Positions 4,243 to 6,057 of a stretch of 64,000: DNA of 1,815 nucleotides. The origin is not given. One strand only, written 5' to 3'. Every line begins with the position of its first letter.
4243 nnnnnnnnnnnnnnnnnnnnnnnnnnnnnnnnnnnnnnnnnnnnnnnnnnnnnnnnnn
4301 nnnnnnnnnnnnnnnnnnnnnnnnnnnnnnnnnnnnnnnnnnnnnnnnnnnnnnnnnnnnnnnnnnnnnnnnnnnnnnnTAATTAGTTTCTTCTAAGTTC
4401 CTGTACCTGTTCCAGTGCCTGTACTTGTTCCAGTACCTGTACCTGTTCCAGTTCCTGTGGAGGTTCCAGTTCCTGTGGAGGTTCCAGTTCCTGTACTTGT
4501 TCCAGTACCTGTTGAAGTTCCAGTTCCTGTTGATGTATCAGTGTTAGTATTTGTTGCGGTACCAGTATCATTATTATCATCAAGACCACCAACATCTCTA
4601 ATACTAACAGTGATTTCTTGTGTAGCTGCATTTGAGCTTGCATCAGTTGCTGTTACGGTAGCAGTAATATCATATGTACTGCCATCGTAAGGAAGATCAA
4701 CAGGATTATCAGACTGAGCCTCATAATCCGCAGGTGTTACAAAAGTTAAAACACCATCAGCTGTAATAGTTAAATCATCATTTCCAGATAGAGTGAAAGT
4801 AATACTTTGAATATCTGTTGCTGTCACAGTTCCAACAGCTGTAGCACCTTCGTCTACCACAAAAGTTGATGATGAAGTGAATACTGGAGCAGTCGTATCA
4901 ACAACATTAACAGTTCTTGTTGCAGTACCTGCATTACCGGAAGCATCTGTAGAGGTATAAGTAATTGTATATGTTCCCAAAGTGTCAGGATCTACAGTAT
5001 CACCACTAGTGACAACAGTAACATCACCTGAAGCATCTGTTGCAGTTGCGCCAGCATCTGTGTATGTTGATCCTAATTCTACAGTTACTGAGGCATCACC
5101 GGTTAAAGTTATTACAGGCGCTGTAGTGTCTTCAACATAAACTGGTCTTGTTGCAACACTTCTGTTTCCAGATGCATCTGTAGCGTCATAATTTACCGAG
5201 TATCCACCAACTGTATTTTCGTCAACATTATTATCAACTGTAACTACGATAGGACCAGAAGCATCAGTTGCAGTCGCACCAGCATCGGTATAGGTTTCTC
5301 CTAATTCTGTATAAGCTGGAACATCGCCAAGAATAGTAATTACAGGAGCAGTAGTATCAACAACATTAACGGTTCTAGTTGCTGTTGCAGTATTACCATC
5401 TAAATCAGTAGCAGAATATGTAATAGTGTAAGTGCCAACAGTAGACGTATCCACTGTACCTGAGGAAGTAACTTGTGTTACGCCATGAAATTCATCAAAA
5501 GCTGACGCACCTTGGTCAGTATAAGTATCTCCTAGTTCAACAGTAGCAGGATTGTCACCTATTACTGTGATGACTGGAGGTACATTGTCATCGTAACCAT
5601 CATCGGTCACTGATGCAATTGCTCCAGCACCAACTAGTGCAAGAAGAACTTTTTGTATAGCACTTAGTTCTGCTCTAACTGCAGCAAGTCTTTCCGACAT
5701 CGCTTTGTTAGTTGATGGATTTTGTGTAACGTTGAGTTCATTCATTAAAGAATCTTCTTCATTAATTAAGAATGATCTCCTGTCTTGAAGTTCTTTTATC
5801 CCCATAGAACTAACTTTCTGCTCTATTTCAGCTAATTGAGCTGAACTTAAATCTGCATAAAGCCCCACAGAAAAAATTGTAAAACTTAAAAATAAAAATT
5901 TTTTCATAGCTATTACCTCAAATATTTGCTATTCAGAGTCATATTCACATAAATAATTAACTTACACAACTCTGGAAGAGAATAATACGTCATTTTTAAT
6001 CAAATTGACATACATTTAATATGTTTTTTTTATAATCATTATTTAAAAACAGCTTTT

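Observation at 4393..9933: Candidate surface-display system: SLBB exporter + YjbH barrel + giant GfcA/YjbE-like adhesin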

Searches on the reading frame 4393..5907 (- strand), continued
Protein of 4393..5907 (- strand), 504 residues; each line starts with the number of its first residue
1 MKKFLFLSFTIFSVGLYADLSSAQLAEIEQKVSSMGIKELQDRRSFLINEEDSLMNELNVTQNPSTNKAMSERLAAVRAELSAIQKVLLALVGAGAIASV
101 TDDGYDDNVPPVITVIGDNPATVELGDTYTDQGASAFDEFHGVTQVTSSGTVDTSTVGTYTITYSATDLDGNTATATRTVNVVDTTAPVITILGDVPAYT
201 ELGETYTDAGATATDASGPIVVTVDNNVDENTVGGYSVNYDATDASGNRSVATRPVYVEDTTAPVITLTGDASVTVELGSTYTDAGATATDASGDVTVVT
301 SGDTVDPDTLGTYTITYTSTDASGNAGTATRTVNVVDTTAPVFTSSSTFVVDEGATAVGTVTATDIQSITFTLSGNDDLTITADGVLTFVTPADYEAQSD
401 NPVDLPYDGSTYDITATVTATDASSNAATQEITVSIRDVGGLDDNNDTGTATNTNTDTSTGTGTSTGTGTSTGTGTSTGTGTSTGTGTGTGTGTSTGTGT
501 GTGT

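Call 48: predict_structure(alignment_id=A3)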
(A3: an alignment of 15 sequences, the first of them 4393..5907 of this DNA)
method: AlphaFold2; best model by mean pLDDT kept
length: 504 residues; sequences in the alignment: 15
mean_pLDDT: 78.3   pTM: 0.48
mean pLDDT of the five models: 78.3, 77.8, 77.2, 76.3, 75.6
residues with pLDDT >= 90: 259; 70-90: 116; 50-70: 35; < 50: 94
segments of 3 or more residues with pLDDT < 50: 1-20, 91-104, 446-504
pLDDT, mean of each block of 10 residues (from residue 1): 32 33 65 71 78 79 72 72 60 38 59 86 93 84 85 92 90 91 94 95 94 90 93 95 93 96 95 96 95 92 93 97 94 97 95 91 95 95 96 86 75 95 96 87 49 41 35 37 36 35 34
secondary structure, 60 per line:
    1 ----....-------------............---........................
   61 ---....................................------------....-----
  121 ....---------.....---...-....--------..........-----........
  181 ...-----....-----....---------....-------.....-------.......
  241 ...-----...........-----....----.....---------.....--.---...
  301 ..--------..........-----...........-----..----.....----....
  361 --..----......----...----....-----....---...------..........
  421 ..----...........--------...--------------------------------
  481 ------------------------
elements in order: H5-8 H22-33 H37-60 H64-99 E112-115 E121-124 E134-138 E142-144 E146-149 E158-167 E173-183 E189-192 E198-201 E211-214 E222-226 E234-243 E249-259 E265-268 E273-277 E287-291 E298-302 E311-320 E326-336 E348-352 E357-360 E369-374 E379-381 E386-389 H395-398 E411-422 E427-437

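Call 58: fold_search(model_id=the predicted structure, library=pdb)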
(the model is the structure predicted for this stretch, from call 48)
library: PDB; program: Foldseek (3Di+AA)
matches with E <= 10: 1409; with E <= 0.001: 332
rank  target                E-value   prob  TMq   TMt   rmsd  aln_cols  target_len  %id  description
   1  6e6b_B                8.3e-14  1.00  0.24  0.22  11.6       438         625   16  Crystal structure of the Protocadherin GammaB4 extracellular domain (released 2019-04-10)
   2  5t9t_B                2.0e-13  1.00  0.24  0.23  11.6       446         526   15  Protocadherin Gamma B2 extracellular cadherin domains 1-5 (released 2016-10-19)
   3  8d40_B                2.3e-13  1.00  0.28  0.31  11.2       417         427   16  Crystal structure of human CELSR1 EC1-4 (released 2023-08-30)
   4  7sz8_A                2.6e-13  1.00  0.26  0.29  10.9       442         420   15  Crystal structure of human CELSR1 EC4-7 (released 2022-12-14)
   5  7sz8_B                3.6e-13  1.00  0.26  0.29  11.8       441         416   16  Crystal structure of human CELSR1 EC4-7 (released 2022-12-14)
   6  6vg1_A                3.8e-13  1.00  0.29  0.25  10.3       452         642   14  xenopus protocadherin 8.1 EC1-6 (released 2020-03-11)
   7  6e6b_A                3.8e-13  1.00  0.24  0.21  12.0       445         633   15  Crystal structure of the Protocadherin GammaB4 extracellular domain (released 2019-04-10)
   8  3q2w_A                4.0e-13  1.00  0.25  0.24  11.9       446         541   16  Crystal structure of mouse N-cadherin ectodomain (released 2011-02-23)
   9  7stz_C                7.3e-13  1.00  0.24  0.23  11.5       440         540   17  Crystal Structure of Human E-cadherin EC1-5 bound by mouse monoclonal antibody Fab mAb-1_19A11 (released 2022-01-26)
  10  5w1d                  7.3e-13  1.00  0.22  0.25  13.5       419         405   17  Crystal Structure of Mouse Protocadherin-15 EC4-7 (released 2018-06-06)
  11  5szn_A                7.7e-13  1.00  0.23  0.22  12.3       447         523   15  Protocadherin gamma A9 extracellular cadherin domains 1-5 (released 2016-10-19)
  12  5dzv_B                9.0e-13  1.00  0.24  0.23  11.7       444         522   16  Protocadherin alpha 7 extracellular cadherin domains 1-5 (released 2016-05-04)
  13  6vg4_A                9.6e-13  1.00  0.22  0.19  12.2       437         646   17  Human protocadherin 10 ectodomain (released 2020-03-11)
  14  6pgw                  1.0e-12  1.00  0.26  0.29  11.3       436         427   16  Crystal structure of zebrafish Protocadherin-19 EC3-6 (released 2020-12-30)
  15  6xi1_AAA              1.7e-12  1.00  0.31  0.35   9.7       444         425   20  Crystal structure of tetra-tandem repeat in extending RTX adhesin from Aeromonas hydrophila (released 2020-10-14)
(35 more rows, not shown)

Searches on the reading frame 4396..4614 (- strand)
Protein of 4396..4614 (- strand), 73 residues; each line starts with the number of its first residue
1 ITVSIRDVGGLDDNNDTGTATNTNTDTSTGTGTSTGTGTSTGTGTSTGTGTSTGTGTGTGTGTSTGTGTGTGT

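Call 7: search_protein_families(library=pfam, proteins=[window:4396-4614:-], max_evalue=10)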
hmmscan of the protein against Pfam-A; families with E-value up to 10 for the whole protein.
seq(73 aa): 1 family
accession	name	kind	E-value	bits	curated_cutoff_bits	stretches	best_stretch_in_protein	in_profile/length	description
PF22584.1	CFAP143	-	2.5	8.2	27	1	23-70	112-159/437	Cilia- and flagella-associated protein 143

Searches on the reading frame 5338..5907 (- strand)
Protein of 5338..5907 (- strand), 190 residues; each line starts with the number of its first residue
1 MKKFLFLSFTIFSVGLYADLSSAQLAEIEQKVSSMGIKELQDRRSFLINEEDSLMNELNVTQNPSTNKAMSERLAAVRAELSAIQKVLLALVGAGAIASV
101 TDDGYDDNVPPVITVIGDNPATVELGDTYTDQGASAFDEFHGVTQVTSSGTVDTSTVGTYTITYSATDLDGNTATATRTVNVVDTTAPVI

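Call 82: predict_structure(alignment_id=A4)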
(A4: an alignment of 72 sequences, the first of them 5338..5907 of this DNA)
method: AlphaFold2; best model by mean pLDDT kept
length: 190 residues; sequences in the alignment: 72
mean_pLDDT: 82.6   pTM: 0.43
mean pLDDT of the five models: 82.6, 81.3, 80.9, 79.1, 78.6
residues with pLDDT >= 90: 77; 70-90: 77; 50-70: 33; < 50: 3
segments of 3 or more residues with pLDDT < 50: none
pLDDT, mean of each block of 10 residues (from residue 1): 55 59 83 86 92 88 86 87 83 59 68 93 92 91 91 93 93 94 77
secondary structure, 60 per line:
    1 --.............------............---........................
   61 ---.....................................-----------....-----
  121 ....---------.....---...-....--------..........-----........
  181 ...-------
elements in order: H3-15 H22-33 H37-60 H64-100 E112-115 E121-124 E134-138 E142-144 E146-149 E158-167 E173-183

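Call 85: fold_search(model_id=the predicted structure, library=pdb)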
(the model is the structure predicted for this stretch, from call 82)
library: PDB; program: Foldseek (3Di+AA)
matches with E <= 10: 923; with E <= 0.001: 11
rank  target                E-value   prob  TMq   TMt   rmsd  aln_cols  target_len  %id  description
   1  2kpn_MODEL_1_A        4.7e-06  1.00  0.37  0.67   4.7        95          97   30  Solution NMR structure of a Bacterial Ig-like (Big_3) domain from Bacillus cereus. Northeast Structural Genomi (released 2010-01-12)
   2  5fq3_A                6.7e-06  1.00  0.36  0.35   2.2        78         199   35  Crystal structure of the lipoprotein BT2262 from Bacteroides thetaiotaomicron (released 2016-12-14)
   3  5fq7_H                8.5e-06  1.00  0.34  0.68   3.3        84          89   31  Crystal structure of the SusCD complex BT2261-2264 from Bacteroides thetaiotaomicron (released 2016-12-21)
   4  5fq8_G                1.3e-05  1.00  0.36  0.33   3.3        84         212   34  Crystal structure of the SusCD complex BT2261-2264 from Bacteroides thetaiotaomicron (released 2016-12-21)
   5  4mb3                  2.5e-05  1.00  0.35  0.14   2.5        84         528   28  Crystal structure of E153Q mutant of cold-adapted chitinase from Moritella marina (released 2014-03-19)
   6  4hmc                  3.0e-05  1.00  0.35  0.13   2.4        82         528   29  Crystal structure of cold-adapted chitinase from Moritella marina (released 2013-05-01)
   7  9fbo_A                8.2e-05  1.00  0.37  0.16   1.9        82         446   29  Deletion mutant of chitinase MmChi60 (released 2025-05-28)
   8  7jrl                  1.4e-04  1.00  0.32  0.14   2.9        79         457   26  The structure of CBM51-2 in complex with GlcNAc and INT domains from Clostridium perfringens ZmpB (released 2021-02-03)
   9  7js4                  4.9e-04  1.00  0.32  0.07   2.8        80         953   26  The structure of the M60 catalytic domain with the CBM51-1 and CBM51-2 domains from Clostridium perfringens ZmpB (released 2021-02-03)
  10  4m02                  5.5e-04  1.00  0.33  0.36   4.0        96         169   29  Middle fragment(residues 494-663) of the binding region of SraP (released 2014-06-18)
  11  6s5x_B                8.9e-04  1.00  0.24  0.47   6.7        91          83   25  Structure of RibR, the most N-terminal Rib domain from Group B Streptococcus species Streptococcus agalactiae (released 2019-12-11)
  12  7qfk_D                1.3e-03  1.00  0.33  0.35   3.8       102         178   22  Crystal structure of S-layer protein SlpX from Lactobacillus acidophilus, domain II, Co-Crystallization with HgCl2, Mu (released 2022-12-21)
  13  7qfk_C                1.4e-03  1.00  0.33  0.35   3.6        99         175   22  Crystal structure of S-layer protein SlpX from Lactobacillus acidophilus, domain II, Co-Crystallization with HgCl2, Mu (released 2022-12-21)
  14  7qfj_E                1.8e-03  1.00  0.34  0.38   3.5       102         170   20  Crystal structure of S-layer protein SlpX from Lactobacillus acidophilus, domain II (aa 194-362) (released 2022-12-21)
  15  7qfk_B                1.9e-03  1.00  0.34  0.37   3.7       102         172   20  Crystal structure of S-layer protein SlpX from Lactobacillus acidophilus, domain II, Co-Crystallization with HgCl2, Mu (released 2022-12-21)
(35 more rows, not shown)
